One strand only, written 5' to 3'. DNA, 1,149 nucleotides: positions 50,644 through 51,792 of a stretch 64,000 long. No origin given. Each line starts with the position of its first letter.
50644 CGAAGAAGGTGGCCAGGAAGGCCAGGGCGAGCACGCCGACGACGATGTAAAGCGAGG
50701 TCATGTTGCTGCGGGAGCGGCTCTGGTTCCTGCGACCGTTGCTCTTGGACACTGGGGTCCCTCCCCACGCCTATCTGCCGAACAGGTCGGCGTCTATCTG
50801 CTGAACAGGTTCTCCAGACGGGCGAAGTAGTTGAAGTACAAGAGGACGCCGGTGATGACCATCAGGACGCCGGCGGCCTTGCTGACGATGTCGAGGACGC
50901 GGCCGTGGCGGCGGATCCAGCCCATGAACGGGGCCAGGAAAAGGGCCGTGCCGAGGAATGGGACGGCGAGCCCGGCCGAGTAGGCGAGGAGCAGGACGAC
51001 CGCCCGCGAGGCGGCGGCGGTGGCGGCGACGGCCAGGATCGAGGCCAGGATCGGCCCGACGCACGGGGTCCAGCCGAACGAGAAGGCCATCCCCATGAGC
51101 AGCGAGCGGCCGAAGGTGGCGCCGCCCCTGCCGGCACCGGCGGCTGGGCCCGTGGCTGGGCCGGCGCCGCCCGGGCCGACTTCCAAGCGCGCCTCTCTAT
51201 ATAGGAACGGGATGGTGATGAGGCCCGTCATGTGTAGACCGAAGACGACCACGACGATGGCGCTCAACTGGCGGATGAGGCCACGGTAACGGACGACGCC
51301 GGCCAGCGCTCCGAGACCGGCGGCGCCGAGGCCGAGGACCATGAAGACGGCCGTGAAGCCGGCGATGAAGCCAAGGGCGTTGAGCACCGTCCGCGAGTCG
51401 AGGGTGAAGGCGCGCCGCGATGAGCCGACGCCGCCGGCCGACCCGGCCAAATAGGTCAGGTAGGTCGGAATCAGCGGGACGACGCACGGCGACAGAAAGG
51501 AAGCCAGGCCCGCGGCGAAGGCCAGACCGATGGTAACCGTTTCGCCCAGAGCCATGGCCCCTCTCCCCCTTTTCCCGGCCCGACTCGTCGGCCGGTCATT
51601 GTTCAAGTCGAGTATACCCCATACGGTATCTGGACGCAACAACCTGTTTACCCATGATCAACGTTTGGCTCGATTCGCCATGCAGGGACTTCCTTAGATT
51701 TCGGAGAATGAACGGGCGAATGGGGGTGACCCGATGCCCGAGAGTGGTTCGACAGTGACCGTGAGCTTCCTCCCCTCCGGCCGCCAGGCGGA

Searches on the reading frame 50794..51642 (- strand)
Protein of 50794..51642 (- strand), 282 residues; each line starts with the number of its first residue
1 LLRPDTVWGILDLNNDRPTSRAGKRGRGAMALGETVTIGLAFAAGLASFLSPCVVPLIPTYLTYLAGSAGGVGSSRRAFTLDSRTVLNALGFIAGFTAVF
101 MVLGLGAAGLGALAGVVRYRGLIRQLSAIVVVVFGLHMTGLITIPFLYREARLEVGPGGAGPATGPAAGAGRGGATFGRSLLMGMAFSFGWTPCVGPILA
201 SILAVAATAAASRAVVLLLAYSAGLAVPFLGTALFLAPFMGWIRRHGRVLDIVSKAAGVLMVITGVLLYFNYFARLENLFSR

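Call 19: search_protein_families(library=pfam, proteins=[window:50794-51642:-], max_evalue=0.001)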
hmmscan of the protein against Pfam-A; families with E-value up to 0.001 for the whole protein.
window:50794-51642:- (282 aa): 1 family
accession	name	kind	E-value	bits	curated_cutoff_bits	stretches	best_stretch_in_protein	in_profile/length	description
PF02683.22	DsbD_TM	-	8.3e-10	38.8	27.1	1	36-268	3-214/219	Cytochrome C biogenesis protein transmembrane domain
